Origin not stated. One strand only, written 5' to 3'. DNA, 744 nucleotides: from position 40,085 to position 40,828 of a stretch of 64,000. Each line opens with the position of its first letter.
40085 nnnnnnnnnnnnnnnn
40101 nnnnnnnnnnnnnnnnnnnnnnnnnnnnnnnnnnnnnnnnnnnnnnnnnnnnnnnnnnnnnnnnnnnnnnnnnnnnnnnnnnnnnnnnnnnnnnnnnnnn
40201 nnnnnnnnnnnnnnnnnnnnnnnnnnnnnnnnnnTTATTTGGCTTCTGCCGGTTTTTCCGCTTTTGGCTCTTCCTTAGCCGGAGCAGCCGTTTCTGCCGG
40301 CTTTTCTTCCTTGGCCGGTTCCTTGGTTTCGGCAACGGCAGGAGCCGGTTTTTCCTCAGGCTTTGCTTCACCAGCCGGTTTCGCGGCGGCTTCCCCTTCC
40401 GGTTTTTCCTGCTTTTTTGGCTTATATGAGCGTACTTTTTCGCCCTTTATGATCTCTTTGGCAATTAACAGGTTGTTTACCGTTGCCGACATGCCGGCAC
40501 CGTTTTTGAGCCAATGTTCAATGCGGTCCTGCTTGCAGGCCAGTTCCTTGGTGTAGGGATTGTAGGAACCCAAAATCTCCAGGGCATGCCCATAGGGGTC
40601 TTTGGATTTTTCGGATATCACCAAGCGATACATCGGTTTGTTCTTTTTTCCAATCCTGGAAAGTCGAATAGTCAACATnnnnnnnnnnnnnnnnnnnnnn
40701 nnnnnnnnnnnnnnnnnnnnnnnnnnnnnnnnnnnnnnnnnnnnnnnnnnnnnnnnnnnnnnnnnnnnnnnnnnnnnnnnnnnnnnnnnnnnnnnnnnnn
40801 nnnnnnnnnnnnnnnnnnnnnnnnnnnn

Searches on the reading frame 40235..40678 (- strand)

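Call 49: search_protein_families(library=pfam, proteins=[window:40235-40678:-], max_evalue=0.01)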
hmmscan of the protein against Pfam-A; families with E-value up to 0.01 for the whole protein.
window:40235-40678:- (147 aa): 1 family
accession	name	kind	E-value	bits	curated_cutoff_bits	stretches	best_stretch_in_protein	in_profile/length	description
PF00886.24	Ribosomal_S16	-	5e-16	58.8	27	1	8-64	1-62/62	Ribosomal protein S16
